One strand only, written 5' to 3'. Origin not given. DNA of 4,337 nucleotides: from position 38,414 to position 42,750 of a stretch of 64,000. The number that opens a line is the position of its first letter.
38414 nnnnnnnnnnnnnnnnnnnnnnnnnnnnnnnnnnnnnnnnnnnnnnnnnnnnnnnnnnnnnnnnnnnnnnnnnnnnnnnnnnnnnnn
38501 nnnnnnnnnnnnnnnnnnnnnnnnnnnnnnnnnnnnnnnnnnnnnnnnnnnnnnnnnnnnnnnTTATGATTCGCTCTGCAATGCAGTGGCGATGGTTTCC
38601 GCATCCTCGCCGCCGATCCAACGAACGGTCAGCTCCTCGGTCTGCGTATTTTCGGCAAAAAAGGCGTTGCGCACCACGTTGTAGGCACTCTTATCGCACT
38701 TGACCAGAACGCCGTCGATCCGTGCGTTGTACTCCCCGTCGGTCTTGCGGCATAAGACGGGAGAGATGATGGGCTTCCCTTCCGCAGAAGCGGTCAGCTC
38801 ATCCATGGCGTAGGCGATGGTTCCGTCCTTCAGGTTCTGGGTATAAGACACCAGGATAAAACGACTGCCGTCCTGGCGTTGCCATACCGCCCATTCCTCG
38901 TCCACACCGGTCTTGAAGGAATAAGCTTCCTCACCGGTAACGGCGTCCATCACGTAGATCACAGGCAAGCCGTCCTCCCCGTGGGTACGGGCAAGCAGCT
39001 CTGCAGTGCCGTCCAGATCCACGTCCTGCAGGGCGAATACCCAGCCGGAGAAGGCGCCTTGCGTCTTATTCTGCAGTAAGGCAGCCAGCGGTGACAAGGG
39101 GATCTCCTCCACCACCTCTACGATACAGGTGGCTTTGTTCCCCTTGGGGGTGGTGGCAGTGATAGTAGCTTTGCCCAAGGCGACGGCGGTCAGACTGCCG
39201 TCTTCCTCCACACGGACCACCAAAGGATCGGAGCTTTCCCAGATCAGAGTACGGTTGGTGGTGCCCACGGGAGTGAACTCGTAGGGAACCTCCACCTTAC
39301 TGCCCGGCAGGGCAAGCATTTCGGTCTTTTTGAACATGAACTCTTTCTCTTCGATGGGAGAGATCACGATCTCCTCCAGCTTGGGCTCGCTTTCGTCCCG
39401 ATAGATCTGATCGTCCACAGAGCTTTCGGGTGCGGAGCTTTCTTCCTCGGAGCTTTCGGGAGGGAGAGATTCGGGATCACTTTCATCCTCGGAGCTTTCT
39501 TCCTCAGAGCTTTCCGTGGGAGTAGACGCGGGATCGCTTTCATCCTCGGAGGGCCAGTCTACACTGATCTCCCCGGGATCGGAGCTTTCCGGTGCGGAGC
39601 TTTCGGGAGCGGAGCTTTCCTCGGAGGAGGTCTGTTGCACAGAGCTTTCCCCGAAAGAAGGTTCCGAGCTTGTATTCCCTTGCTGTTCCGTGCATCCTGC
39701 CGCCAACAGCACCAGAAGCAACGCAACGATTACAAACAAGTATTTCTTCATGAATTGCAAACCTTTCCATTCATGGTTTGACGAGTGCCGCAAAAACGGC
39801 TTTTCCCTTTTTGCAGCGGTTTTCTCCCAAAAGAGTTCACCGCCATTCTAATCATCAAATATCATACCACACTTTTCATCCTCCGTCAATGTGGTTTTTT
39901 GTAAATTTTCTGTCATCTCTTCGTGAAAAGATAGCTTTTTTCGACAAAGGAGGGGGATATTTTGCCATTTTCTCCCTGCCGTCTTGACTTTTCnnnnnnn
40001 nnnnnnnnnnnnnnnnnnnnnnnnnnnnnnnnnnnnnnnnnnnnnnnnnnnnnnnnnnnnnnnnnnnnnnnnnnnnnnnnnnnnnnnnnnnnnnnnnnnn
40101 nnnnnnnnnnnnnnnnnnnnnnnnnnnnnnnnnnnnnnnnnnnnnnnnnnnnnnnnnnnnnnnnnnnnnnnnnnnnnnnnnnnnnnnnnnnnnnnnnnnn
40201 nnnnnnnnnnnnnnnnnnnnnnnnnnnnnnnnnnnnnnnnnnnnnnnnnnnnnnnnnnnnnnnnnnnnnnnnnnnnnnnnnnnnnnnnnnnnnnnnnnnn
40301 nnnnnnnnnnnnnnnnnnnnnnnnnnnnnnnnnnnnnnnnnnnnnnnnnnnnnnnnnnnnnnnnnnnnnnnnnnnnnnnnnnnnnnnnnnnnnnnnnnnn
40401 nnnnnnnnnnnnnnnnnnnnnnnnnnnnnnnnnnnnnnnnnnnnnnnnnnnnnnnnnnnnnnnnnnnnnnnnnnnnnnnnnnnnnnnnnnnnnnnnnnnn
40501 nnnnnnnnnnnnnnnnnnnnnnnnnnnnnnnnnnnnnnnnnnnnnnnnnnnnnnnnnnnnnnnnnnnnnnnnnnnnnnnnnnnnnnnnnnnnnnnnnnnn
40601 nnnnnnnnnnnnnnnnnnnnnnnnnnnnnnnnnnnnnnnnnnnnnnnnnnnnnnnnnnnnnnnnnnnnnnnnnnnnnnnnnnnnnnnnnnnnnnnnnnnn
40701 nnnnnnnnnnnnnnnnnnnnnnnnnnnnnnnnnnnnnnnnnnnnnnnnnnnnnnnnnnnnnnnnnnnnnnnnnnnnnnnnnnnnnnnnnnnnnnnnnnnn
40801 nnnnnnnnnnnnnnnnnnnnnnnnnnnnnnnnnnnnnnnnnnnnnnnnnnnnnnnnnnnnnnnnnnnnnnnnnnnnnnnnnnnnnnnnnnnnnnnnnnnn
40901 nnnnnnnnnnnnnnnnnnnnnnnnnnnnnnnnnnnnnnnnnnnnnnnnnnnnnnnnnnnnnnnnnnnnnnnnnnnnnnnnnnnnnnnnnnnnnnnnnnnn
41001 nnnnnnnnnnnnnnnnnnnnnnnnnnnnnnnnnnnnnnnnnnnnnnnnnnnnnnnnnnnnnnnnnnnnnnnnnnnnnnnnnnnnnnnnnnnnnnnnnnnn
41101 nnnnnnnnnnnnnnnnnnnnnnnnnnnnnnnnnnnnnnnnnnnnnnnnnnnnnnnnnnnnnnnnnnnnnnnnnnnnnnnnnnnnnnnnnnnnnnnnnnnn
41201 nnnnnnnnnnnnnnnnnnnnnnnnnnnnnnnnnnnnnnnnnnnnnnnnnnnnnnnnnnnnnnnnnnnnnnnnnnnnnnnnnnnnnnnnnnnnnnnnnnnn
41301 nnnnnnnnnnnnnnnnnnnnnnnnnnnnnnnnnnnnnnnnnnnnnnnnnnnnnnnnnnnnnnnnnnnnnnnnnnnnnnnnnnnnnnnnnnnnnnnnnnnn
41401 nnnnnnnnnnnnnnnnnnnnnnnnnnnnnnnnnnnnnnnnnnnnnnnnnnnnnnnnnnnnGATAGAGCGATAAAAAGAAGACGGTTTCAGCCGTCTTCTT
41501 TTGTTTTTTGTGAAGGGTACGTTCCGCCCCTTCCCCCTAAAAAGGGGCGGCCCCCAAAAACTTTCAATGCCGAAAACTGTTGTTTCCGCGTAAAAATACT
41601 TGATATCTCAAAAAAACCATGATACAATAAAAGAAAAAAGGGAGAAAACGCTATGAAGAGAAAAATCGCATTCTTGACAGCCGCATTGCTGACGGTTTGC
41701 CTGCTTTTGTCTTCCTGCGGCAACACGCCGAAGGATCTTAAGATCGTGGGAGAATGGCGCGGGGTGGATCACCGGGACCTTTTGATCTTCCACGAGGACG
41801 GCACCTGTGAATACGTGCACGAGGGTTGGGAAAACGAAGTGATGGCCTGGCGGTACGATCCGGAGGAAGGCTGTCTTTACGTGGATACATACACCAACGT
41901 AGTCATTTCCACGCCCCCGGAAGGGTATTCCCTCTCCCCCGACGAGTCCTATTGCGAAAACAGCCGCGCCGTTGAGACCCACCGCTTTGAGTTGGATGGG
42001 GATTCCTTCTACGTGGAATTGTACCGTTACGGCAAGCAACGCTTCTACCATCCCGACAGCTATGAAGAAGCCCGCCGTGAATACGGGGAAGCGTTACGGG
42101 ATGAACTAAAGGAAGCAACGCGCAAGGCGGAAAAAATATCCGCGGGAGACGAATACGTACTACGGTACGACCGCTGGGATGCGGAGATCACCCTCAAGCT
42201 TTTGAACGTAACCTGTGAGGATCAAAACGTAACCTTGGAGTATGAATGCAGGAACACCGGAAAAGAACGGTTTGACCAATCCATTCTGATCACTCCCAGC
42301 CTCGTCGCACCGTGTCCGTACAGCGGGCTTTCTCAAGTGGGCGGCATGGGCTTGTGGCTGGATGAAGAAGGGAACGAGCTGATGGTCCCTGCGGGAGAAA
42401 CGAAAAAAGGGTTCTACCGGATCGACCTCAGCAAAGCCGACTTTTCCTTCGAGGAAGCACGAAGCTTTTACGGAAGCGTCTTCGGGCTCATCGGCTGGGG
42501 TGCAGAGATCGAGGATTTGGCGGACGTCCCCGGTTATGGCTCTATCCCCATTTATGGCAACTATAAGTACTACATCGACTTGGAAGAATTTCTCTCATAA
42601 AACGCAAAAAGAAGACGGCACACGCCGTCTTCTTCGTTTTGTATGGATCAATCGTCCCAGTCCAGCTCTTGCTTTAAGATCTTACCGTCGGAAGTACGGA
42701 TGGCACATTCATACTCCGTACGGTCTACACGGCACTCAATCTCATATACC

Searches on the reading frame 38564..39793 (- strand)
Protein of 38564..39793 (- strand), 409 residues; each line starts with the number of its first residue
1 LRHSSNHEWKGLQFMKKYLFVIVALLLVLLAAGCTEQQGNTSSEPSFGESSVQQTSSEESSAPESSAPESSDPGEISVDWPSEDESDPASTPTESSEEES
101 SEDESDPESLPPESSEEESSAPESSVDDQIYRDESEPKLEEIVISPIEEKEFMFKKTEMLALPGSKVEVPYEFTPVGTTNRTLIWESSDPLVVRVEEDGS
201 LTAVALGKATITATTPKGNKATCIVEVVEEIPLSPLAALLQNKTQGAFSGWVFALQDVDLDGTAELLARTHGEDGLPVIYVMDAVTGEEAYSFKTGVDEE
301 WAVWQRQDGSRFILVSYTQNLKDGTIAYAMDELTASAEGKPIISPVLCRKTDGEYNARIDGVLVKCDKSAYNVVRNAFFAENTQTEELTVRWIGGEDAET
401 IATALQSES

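Call 11: search_protein_families(library=pfam, proteins=[window:38564-39793:-])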
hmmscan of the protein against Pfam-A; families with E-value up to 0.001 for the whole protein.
window:38564-39793:- (409 aa): 1 family
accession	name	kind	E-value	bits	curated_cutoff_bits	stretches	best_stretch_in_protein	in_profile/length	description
PF02368.24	Big_2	-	2.7e-10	40.5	22.8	1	154-223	7-77/79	Bacterial Ig-like domain (group 2)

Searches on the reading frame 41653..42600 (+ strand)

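Call 11: search_protein_families(library=pfam, proteins=[window:41653-42600:+])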
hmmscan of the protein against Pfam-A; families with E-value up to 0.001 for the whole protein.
window:41653-42600:+ (315 aa): 1 family
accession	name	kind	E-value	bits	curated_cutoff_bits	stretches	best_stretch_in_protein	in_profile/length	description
PF18692.7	DUF5640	-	0.0002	21.6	28.5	0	30-81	2-51/85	Family of unknown function (DUF5640)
